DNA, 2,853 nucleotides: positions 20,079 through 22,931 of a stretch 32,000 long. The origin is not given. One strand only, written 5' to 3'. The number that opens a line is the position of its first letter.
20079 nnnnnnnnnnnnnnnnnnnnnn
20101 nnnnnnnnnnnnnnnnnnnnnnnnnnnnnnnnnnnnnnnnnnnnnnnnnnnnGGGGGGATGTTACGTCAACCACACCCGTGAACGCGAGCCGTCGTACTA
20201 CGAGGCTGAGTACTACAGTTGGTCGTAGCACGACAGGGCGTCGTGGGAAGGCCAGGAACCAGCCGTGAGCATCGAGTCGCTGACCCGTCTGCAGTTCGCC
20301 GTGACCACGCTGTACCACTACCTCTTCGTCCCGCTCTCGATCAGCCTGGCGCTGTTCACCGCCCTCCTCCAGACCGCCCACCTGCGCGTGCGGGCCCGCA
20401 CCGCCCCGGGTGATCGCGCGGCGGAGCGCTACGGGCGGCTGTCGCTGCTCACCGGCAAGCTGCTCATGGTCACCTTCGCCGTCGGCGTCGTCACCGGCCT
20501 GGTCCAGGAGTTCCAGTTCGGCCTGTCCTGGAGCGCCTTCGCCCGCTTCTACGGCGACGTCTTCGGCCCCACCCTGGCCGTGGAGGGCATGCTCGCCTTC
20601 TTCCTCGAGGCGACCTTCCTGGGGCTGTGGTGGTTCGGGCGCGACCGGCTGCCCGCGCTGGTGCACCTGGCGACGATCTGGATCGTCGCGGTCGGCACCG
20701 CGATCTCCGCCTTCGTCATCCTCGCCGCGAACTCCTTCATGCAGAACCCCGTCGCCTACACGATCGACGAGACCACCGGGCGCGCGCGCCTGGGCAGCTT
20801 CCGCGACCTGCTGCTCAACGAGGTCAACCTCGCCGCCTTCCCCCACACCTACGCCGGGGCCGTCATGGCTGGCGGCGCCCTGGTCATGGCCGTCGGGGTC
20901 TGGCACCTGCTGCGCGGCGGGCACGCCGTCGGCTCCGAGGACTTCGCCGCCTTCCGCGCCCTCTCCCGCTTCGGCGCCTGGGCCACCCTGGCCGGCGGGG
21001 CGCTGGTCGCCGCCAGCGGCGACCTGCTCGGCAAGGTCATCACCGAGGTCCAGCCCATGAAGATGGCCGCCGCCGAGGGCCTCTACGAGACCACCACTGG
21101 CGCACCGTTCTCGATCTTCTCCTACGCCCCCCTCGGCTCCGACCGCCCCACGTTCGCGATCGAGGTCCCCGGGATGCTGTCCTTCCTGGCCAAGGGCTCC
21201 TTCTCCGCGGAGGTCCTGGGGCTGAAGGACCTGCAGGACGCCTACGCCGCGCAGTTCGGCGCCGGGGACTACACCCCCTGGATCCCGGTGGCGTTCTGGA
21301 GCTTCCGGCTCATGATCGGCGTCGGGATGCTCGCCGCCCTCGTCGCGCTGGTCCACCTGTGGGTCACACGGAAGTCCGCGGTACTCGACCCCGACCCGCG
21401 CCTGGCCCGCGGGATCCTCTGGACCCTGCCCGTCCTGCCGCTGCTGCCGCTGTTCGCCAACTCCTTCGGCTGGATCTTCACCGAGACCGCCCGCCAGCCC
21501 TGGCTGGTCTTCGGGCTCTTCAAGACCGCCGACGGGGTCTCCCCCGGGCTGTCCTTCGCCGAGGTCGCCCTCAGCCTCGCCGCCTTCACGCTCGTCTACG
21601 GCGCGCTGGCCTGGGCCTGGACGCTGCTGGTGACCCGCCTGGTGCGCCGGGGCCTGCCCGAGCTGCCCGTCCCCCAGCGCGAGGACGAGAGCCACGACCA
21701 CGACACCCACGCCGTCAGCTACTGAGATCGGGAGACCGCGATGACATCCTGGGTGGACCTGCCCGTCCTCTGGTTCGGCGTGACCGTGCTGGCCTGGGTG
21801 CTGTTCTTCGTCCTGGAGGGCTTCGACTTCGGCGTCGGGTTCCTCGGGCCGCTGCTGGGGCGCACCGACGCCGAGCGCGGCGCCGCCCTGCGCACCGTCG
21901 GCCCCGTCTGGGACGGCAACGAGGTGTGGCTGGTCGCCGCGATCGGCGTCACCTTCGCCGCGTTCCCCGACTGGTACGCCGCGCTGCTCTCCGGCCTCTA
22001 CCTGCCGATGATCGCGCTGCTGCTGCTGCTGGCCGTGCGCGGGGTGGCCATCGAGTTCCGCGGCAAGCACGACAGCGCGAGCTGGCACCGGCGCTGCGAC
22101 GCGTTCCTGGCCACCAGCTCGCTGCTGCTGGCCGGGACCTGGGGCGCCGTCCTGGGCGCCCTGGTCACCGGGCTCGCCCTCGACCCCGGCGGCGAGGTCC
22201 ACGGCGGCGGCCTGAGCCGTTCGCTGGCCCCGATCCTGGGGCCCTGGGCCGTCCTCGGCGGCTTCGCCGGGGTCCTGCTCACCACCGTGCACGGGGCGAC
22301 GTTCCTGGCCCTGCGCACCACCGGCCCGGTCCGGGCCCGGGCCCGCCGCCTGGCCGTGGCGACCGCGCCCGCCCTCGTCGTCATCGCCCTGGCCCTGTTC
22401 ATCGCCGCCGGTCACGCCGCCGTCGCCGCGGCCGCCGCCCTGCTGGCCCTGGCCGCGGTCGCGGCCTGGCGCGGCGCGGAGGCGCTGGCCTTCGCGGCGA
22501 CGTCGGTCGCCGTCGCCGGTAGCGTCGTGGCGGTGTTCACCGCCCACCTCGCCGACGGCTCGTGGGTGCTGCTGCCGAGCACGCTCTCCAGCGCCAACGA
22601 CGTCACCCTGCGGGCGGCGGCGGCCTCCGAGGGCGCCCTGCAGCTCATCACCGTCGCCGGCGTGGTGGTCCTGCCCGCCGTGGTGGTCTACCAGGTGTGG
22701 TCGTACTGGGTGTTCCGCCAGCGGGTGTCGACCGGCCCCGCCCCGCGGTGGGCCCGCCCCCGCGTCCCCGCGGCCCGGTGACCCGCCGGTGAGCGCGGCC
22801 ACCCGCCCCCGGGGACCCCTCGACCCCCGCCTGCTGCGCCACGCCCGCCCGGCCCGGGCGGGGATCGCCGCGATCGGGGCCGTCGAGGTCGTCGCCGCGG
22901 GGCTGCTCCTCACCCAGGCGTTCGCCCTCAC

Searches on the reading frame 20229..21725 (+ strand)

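Call 13: search_protein_families(library=pfam, proteins=[window:20229-21725:+])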
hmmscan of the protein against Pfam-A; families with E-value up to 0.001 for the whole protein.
window:20229-21725:+ (498 aa): 2 families
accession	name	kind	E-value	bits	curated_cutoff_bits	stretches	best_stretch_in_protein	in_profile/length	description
PF01654.22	Cyt_bd_oxida_I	-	5e-136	454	26.2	1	18-475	1-417/418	Cytochrome bd terminal oxidase subunit I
PF22490.1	EndA_linker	-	0.0007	19.7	27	0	343-362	9-28/33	tRNA-splicing endonuclease, linker domain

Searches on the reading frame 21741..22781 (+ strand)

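Call 13: search_protein_families(library=pfam, proteins=[window:21741-22781:+])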
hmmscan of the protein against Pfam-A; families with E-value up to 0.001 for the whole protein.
window:21741-22781:+ (346 aa): 1 family
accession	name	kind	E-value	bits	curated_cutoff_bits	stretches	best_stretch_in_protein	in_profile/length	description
PF02322.20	Cyt_bd_oxida_II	-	7e-85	285.5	35.6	1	7-325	1-302/302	Cytochrome bd terminal oxidase subunit II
